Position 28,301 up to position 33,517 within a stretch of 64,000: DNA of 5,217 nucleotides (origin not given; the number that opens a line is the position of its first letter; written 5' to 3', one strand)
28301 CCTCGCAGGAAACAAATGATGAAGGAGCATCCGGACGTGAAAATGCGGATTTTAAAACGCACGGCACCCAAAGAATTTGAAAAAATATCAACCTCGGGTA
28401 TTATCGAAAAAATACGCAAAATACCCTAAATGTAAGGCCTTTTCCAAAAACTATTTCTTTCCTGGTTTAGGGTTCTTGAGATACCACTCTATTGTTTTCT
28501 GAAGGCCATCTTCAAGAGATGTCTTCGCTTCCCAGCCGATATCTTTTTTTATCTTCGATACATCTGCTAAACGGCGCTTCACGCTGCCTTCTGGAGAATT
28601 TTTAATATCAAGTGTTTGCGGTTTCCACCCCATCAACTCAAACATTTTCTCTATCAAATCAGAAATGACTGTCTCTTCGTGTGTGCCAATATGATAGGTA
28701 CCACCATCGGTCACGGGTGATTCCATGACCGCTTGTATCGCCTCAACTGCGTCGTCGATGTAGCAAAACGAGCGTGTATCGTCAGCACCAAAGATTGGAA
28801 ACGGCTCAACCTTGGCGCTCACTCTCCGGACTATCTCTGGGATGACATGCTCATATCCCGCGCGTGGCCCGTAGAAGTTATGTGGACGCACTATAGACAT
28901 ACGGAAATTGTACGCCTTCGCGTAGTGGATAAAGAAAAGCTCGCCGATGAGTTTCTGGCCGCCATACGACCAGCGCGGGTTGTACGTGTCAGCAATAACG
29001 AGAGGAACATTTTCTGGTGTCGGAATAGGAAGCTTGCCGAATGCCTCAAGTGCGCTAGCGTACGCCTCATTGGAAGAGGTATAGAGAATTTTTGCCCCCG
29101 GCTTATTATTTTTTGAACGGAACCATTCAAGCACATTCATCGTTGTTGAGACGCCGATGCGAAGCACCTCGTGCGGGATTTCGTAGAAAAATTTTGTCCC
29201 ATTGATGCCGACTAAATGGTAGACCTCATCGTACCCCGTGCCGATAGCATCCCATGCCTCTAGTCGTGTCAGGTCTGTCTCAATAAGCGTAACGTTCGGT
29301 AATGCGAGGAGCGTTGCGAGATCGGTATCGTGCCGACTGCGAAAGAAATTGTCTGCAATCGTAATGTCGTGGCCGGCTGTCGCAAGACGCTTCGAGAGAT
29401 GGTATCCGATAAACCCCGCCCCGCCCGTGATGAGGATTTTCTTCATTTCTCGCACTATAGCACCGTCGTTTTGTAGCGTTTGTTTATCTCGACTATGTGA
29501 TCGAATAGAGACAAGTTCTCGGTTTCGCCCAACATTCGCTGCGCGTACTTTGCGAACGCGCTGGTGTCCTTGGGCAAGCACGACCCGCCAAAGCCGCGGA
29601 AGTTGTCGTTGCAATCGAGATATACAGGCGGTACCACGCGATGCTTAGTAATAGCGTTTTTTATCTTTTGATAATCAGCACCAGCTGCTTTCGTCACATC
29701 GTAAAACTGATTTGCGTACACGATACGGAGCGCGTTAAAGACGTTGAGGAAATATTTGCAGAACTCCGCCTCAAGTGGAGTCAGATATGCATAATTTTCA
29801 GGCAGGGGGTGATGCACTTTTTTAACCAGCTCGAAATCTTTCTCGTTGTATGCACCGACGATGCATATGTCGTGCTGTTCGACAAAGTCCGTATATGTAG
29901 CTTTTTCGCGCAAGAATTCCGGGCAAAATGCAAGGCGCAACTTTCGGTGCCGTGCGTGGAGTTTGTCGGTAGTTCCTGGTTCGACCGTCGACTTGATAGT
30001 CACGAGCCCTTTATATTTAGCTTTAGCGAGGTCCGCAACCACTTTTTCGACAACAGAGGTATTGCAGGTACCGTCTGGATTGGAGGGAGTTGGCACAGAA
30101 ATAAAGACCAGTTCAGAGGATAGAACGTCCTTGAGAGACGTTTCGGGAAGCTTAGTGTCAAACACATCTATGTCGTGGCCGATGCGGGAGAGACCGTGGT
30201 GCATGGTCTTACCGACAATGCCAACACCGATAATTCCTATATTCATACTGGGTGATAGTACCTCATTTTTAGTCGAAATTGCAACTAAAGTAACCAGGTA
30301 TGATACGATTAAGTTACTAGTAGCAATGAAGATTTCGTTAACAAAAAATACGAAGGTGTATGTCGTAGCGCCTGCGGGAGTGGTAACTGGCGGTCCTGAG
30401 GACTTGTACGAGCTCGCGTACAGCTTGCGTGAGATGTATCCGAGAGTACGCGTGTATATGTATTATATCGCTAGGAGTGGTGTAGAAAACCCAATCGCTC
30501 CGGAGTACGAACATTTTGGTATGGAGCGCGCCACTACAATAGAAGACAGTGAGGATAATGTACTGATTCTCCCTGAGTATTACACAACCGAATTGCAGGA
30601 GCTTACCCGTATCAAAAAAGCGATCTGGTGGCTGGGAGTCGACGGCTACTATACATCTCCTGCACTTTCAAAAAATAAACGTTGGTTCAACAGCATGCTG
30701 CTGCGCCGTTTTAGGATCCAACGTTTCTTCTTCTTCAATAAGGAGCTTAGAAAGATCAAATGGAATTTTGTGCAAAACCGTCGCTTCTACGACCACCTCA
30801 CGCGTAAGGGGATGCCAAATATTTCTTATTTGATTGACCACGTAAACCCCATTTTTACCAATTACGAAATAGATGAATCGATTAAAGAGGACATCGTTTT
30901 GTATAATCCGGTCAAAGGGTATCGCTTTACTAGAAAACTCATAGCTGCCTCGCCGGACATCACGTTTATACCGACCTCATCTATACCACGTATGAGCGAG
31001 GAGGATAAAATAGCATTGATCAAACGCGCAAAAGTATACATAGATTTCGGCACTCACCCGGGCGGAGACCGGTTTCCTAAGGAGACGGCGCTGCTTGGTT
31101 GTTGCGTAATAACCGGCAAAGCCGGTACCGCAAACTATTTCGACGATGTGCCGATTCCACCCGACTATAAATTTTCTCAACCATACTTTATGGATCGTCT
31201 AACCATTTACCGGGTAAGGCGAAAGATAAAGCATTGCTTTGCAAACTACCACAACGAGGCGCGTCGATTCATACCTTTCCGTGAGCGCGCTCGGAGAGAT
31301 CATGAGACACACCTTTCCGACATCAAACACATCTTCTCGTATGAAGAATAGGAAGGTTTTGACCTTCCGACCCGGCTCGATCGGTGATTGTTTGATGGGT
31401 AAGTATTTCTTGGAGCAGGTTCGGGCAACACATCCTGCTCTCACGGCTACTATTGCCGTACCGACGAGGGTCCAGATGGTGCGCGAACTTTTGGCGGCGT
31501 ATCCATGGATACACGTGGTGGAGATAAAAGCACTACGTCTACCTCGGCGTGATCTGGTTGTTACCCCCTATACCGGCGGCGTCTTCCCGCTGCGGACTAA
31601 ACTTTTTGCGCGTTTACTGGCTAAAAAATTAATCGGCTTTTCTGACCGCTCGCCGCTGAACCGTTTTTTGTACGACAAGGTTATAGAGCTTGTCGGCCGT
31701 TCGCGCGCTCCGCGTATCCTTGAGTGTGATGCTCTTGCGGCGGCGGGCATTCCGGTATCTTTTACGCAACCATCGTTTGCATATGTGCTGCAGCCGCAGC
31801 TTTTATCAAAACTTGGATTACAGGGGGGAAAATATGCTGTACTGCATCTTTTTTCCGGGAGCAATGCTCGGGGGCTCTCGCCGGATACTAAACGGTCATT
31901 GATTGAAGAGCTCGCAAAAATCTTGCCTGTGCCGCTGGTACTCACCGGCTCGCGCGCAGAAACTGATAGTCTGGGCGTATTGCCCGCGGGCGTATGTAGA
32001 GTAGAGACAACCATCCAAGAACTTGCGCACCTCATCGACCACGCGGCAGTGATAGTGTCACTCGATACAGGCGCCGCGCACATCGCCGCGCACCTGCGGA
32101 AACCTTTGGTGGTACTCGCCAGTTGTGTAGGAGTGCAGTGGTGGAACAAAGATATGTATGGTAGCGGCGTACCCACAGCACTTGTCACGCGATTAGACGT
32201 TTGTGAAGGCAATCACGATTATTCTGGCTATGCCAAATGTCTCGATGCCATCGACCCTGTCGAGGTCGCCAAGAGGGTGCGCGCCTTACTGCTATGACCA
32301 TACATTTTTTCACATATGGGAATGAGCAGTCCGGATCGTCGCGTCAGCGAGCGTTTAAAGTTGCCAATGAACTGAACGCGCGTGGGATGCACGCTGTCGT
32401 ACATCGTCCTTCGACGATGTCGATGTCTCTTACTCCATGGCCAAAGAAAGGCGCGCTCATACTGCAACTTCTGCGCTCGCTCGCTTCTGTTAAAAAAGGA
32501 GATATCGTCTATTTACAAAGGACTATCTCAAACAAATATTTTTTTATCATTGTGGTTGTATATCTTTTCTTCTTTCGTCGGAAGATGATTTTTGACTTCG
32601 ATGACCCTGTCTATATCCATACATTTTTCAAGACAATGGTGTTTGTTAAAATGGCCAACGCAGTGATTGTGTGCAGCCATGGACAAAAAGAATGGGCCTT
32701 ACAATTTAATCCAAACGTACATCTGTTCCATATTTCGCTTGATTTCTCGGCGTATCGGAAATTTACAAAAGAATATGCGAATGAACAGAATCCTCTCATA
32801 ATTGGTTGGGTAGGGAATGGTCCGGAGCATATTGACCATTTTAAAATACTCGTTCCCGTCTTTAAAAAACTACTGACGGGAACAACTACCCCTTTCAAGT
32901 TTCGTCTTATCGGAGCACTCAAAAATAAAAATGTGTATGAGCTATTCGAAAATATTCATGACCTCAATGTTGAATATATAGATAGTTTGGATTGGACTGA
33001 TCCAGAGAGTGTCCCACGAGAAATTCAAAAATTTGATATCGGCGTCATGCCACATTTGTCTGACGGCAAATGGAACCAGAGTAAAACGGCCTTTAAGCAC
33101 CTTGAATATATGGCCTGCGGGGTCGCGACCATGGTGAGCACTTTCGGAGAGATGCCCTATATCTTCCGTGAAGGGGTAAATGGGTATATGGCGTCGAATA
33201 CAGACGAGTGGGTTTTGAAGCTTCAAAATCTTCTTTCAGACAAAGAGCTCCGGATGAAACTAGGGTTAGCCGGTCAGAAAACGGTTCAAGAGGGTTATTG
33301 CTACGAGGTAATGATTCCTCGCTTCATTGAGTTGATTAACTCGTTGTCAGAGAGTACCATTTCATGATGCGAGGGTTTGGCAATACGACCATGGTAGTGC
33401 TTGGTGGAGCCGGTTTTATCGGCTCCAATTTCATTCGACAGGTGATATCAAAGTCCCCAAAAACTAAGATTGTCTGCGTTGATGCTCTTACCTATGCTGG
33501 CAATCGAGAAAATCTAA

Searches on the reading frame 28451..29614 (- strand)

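Call 88: search_protein_families(library=pfam, proteins=[window:28451-29614:-], max_evalue=0.00001)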
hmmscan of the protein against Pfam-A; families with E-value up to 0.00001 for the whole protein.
window:28451-29614:- (387 aa): 5 families
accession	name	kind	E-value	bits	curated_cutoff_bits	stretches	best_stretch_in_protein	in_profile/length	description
PF01370.27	Epimerase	-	1.7e-42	146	20.9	1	60-310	1-240/240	NAD dependent epimerase/dehydratase family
PF16363.11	GDP_Man_Dehyd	-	7.1e-39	134.6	27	1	61-374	1-332/332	GDP-mannose 4,6 dehydratase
PF02719.21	Polysacc_synt_2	-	4.2e-07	29.9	20.2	0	212-338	133-257/293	Polysaccharide biosynthesis protein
PF04321.23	RmlD_sub_bind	-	7.6e-07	28.9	27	0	202-334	110-237/287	RmlD substrate binding domain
PF01073.25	3Beta_HSD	-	7.7e-07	28.9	22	1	61-186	1-121/280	3-beta hydroxysteroid dehydrogenase/isomerase family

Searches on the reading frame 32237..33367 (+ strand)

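Call 88: search_protein_families(library=pfam, proteins=[window:32237-33367:+], max_evalue=0.00001)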
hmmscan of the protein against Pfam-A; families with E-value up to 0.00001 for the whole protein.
window:32237-33367:+ (376 aa): 3 families
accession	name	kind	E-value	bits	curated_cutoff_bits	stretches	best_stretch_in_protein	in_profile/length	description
PF13692.12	Glyco_trans_1_4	-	7.1e-14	52.7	27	1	188-335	3-142/142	Glycosyl transferases group 1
PF00534.26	Glycos_transf_1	-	1.7e-11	44.4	26.4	1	178-348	7-171/172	Glycosyl transferases group 1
PF13524.12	Glyco_trans_1_2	-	2.4e-11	44.2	25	1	220-357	15-136/144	Glycosyl transferase-like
